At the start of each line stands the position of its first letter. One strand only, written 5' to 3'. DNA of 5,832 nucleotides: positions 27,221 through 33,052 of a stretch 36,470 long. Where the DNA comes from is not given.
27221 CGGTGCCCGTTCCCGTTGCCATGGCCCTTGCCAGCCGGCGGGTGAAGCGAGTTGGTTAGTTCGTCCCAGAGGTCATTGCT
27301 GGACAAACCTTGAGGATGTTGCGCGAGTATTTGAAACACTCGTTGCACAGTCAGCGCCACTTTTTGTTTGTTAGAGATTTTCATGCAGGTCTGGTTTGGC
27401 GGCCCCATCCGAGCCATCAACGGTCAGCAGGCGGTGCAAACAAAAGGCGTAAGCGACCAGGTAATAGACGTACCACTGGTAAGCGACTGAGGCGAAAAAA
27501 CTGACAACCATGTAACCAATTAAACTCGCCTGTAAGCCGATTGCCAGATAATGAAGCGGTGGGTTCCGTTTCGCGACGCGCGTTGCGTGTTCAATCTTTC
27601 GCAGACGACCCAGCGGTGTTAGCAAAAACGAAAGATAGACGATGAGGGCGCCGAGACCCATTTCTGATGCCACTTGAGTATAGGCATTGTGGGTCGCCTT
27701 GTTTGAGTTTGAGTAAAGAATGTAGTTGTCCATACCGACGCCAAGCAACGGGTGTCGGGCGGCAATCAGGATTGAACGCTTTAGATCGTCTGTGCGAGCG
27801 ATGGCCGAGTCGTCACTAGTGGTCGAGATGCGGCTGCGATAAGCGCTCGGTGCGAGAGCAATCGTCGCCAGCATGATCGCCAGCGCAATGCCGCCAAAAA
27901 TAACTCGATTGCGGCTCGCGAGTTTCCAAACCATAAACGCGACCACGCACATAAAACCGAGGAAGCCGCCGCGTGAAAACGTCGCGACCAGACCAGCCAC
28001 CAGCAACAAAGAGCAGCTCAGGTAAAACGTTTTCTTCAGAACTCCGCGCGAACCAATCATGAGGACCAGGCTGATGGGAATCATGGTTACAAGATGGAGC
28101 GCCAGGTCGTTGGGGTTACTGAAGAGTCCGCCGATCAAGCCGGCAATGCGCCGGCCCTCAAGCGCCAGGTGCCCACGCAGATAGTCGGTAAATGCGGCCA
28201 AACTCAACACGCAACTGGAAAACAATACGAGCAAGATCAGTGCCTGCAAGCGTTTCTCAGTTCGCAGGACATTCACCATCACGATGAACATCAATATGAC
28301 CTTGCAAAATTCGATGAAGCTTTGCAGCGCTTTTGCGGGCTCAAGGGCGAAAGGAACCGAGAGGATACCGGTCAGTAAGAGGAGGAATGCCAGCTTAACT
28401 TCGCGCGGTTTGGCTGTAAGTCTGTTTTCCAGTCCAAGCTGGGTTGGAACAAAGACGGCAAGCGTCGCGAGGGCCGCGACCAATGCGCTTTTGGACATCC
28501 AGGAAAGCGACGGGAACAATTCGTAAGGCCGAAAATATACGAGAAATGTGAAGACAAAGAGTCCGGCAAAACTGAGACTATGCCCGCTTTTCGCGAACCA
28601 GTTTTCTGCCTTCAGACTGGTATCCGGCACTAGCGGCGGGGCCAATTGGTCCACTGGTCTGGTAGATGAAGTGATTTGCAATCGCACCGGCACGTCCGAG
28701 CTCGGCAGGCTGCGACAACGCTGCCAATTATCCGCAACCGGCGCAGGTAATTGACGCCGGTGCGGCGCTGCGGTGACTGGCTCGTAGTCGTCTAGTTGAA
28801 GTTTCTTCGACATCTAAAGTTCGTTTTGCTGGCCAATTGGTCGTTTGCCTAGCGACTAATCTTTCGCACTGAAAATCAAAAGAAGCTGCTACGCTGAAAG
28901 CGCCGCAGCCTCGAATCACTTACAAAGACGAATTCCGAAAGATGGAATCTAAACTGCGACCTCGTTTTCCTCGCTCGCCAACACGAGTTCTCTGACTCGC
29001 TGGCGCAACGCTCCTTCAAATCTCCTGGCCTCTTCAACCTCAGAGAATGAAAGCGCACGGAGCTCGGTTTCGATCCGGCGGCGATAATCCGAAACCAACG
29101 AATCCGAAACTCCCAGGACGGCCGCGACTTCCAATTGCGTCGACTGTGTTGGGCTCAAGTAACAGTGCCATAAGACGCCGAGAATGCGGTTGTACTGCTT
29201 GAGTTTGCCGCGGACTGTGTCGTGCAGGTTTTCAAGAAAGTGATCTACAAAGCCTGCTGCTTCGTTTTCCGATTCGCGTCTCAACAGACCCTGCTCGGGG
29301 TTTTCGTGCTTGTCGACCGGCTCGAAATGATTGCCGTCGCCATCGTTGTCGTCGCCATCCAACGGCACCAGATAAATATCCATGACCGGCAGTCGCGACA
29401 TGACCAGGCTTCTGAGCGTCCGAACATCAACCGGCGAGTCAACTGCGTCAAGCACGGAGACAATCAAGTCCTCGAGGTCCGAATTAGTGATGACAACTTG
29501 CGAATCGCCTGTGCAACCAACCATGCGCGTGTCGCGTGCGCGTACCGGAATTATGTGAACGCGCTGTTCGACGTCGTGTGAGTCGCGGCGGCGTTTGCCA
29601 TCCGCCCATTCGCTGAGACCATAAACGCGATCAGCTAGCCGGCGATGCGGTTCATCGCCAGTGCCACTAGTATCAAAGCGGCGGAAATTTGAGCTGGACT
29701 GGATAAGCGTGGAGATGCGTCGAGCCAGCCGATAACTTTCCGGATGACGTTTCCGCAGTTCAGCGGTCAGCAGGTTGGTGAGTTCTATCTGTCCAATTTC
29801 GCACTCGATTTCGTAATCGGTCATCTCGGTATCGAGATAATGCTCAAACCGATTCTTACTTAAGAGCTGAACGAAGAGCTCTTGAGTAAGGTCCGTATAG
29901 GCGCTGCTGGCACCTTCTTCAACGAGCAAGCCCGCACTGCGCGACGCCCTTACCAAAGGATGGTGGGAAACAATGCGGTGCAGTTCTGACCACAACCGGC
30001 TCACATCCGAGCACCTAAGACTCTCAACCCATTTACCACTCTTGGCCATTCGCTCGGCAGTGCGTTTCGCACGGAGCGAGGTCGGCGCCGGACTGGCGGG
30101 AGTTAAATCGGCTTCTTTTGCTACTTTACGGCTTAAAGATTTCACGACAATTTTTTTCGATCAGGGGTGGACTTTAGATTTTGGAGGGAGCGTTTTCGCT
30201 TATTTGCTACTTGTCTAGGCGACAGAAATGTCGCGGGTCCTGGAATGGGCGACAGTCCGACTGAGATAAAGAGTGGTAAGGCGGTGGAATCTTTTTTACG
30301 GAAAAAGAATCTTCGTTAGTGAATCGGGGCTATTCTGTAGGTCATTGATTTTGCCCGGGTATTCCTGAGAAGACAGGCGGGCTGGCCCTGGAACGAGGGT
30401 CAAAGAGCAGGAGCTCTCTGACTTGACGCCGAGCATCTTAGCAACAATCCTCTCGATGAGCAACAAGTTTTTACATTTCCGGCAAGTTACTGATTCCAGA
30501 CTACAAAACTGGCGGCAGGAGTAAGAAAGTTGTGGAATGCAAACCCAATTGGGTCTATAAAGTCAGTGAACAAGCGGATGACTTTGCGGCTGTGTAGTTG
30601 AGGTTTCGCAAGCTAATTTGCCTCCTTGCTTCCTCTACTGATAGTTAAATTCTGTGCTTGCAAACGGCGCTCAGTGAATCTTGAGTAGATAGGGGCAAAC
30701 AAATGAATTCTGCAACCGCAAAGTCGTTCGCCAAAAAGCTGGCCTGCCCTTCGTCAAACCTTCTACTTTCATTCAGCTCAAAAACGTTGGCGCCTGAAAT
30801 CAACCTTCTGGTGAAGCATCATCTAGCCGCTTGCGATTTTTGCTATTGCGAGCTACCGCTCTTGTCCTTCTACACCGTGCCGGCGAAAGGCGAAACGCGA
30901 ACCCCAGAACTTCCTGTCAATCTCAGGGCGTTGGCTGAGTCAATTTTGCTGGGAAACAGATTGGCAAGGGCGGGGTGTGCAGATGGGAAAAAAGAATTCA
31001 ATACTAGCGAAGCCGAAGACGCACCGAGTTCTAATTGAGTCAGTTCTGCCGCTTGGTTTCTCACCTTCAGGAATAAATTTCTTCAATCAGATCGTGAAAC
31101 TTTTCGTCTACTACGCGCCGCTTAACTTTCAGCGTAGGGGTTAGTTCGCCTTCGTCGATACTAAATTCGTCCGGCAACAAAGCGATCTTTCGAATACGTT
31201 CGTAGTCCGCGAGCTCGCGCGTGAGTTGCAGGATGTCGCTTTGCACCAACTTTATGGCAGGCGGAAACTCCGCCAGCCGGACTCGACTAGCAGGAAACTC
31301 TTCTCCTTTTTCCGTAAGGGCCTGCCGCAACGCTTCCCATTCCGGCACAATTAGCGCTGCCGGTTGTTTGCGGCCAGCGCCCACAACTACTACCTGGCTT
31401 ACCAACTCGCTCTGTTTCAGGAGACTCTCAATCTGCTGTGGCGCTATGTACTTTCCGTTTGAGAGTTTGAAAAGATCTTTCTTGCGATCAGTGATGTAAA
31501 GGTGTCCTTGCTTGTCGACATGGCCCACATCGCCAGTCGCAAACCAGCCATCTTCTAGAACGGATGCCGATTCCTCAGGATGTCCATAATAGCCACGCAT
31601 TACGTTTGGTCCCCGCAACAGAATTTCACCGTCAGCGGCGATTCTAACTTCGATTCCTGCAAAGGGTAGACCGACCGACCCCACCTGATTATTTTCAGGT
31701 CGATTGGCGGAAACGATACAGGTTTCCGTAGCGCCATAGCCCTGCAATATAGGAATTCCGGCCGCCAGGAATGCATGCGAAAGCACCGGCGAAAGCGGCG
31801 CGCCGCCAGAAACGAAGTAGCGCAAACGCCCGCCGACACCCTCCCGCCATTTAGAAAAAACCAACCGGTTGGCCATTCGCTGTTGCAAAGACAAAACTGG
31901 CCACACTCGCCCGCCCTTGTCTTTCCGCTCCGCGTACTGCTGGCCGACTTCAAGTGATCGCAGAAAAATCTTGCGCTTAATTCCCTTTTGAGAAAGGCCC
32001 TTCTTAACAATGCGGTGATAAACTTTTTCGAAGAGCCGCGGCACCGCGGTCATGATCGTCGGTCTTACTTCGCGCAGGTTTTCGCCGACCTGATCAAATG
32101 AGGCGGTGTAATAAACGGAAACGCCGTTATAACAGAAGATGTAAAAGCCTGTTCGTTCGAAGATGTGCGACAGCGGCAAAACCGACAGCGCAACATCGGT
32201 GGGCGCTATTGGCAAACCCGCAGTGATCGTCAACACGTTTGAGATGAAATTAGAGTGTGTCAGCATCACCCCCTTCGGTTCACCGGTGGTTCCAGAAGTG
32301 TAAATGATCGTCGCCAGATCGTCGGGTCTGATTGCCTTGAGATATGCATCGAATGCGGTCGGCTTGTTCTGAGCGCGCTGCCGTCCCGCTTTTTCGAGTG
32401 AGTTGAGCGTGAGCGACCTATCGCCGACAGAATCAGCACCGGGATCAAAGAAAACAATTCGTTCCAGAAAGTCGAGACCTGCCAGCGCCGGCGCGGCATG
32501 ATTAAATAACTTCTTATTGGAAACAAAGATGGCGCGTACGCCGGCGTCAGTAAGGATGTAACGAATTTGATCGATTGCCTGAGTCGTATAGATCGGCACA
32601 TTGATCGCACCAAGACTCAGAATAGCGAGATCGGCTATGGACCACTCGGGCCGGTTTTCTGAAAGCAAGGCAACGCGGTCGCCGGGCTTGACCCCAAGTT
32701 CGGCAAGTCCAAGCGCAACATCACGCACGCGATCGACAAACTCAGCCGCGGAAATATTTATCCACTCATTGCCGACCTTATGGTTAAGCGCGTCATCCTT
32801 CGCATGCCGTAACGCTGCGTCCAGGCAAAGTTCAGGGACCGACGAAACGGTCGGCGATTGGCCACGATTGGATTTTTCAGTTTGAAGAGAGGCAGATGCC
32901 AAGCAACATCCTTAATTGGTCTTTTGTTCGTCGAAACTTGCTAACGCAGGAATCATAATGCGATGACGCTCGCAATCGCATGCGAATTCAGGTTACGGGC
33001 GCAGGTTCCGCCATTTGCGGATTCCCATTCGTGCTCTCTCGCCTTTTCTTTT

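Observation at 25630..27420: Orphan three-domain protein (winged helix, ATP-binding-like core, FkbM-like methyltransferase) packed between the Wzx flippase and the Wzy-like gene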

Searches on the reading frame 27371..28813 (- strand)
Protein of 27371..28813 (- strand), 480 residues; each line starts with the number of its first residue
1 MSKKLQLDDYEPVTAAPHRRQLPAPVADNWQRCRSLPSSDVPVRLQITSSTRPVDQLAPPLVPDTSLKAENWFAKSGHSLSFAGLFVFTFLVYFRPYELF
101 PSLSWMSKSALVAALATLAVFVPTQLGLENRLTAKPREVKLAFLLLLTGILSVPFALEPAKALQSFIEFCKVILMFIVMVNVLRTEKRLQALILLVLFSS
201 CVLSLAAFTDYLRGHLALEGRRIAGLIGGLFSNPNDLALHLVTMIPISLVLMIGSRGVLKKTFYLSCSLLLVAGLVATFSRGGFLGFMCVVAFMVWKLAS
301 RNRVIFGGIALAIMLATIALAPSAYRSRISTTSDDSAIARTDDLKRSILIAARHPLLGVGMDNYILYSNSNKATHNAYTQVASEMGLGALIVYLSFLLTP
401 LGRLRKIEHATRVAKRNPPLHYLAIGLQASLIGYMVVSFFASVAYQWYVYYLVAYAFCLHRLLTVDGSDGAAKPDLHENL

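Call 5: search_protein_families(library=pfam, proteins=[window:27371-28813:-], max_evalue=0.01)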
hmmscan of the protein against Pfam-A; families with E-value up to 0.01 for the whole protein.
window:27371-28813:- (480 aa): 2 families
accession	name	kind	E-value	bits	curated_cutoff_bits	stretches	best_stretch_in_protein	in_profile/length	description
PF04932.20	Wzy_C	-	1.3e-16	61.2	31.7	1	268-394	3-149/149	O-Antigen ligase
PF19358.4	DUF5935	-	0.0051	17.1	23.6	1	111-204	48-141/193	Family of unknown function (DUF5935)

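Call 7: search_protein_families(library=ncbifam, proteins=[window:27371-28813:-], max_evalue=0.01)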
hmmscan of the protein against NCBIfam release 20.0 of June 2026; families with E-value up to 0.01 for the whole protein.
window:27371-28813:- (480 aa): 3 families
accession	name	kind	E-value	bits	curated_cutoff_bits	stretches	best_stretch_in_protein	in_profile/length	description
TIGR03097.1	PEP_O_lig_1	hypoth_equivalog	2.5e-37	128.7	188.1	1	82-462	21-406/408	putative O-glycosylation ligase, exosortase A system-associated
TIGR00947.1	2A73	equivalog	4.2e-10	39.2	366.4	1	102-446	32-405/425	IctB family putative bicarbonate transporter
TIGR04370.1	glyco_rpt_poly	subfamily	0.00097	18.2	40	1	192-335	96-244/396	oligosaccharide repeat unit polymerase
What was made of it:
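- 27371..28813 (-): Wzy_C / PEP_O_lig_1-like multi-pass membrane protein (polymerase or ligase type). Its stop overlaps the target's start. Pfam Wzy_C 1.3e-16 and TIGR03097 2.5e-37, below cut-off (calls 5, 7).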

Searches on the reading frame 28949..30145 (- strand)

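Call 5: search_protein_families(library=pfam, proteins=[window:28949-30145:-], max_evalue=0.01)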
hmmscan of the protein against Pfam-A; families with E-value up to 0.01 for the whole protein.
window:28949-30145:- (398 aa): 0 families

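Call 7: search_protein_families(library=ncbifam, proteins=[window:28949-30145:-], max_evalue=0.01)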
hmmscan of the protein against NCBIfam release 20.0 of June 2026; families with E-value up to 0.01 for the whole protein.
window:28949-30145:- (398 aa): 0 families

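Call 68: search_protein_families(library=ncbifam, proteins=[window:28949-30145:-], max_evalue=0.00001)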
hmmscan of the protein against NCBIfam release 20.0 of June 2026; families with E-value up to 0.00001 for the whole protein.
window:28949-30145:- (398 aa): 0 families

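Call 71: search_protein_families(library=pfam, proteins=[window:28949-30145:-], max_evalue=5)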
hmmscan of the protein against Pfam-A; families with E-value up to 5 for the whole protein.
window:28949-30145:- (398 aa): 0 families

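Call 77: search_protein_families(library=padloc, proteins=[window:28949-30145:-], max_evalue=0.01)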
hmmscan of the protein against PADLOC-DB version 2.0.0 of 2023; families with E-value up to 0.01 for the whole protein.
window:28949-30145:- (398 aa): 1 family
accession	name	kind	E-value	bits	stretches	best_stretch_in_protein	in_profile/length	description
PDLC03163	Specificity_I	-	0.0054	13.9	1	332-360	158-186/434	Type I specificity subunit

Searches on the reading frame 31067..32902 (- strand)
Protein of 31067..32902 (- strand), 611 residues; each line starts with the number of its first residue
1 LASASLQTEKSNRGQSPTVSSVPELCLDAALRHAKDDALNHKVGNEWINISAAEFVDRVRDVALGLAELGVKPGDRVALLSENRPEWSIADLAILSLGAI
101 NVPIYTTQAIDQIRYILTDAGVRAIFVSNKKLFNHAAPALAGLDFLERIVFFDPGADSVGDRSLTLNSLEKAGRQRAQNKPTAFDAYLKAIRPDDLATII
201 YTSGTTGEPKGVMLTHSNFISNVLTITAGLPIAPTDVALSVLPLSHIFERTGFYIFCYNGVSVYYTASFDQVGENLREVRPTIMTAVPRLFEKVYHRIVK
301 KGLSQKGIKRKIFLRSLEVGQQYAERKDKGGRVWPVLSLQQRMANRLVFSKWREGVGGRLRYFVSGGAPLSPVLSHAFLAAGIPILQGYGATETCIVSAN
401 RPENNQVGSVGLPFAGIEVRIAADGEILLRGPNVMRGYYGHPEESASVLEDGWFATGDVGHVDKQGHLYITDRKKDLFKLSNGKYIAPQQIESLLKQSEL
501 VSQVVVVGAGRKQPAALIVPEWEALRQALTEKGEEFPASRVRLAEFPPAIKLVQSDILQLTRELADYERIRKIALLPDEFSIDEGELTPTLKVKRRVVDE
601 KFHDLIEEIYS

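Call 5: search_protein_families(library=pfam, proteins=[window:31067-32902:-], max_evalue=0.01)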
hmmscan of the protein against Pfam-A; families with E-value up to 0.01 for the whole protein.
window:31067-32902:- (611 aa): 2 families
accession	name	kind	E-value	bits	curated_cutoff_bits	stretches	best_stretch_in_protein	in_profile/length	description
PF00501.34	AMP-binding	-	7.4e-83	278.9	29.9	1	31-439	6-384/384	AMP-binding enzyme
PF23562.2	AMP-binding_C_3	-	5.1e-14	53.1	20.8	1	476-611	2-121/124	AMP-binding enzyme C-terminal domain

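Call 7: search_protein_families(library=ncbifam, proteins=[window:31067-32902:-], max_evalue=0.01)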
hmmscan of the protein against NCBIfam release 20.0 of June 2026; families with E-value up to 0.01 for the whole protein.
window:31067-32902:- (611 aa): 103 families (the best 25 are shown)
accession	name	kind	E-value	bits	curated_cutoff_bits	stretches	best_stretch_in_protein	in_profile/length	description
NF038343.1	ligase_FadD11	exception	3.6e-104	349.3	950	1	48-610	27-581/585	fatty acid--CoA ligase FadD11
NF004837.0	PRK06187.1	subfamily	3.4e-84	283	476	2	46-297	33-277/531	long-chain-fatty-acid--CoA ligase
NF005801.1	PRK07656.1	equivalog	1.4e-67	228.4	657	2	21-295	2-268/500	FadD3 family acyl-CoA ligase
NF002966.0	PRK03640.1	equivalog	2.1e-60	204.7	556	3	336-534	232-445/483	o-succinylbenzoate--CoA ligase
NF004114.0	PRK05605.1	equivalog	1.4e-58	198.7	766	3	360-514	340-508/575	long-chain-fatty-acid--CoA ligase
NF041592.1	carboxyl_red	equivalog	1.8e-58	198.1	1300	1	39-610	67-619/1160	carboxylic acid reductase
TIGR01923.1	menE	equivalog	3e-58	197.7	330.15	2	338-510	206-383/442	o-succinylbenzoate--CoA ligase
NF005702.0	PRK07514.1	subfamily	1.1e-55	189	558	2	357-510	269-435/506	malonyl-CoA synthase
NF009232.0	PRK12582.1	subfamily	1.9e-51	175.1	777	2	381-610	376-613/624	acyl-CoA synthetase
NF005307.0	PRK06839.1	equivalog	2.7e-50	171.4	748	2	358-512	264-430/496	o-succinylbenzoate--CoA ligase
NF006182.0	PRK08316.1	subfamily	2.7e-50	171.3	663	2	26-253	17-230/523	fatty acyl-CoA synthetase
NF052269.1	Staph_lig_FadD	equivalog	6.5e-48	163.3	650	3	360-511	267-429/499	long-chain-fatty-acid--CoA ligase FadD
NF004511.1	PRK05852.1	equivalog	8.4e-48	163.2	650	2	358-547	274-478/505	FadD7 family fatty acid--CoA ligase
NF006181.0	PRK08314.1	subfamily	1.5e-47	162.1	705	2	49-248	49-258/563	long-chain-fatty-acid--CoA ligase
NF004808.0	PRK06155.1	equivalog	3e-47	161.1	722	2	27-270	27-256/542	ATP-dependent acyl-CoA ligase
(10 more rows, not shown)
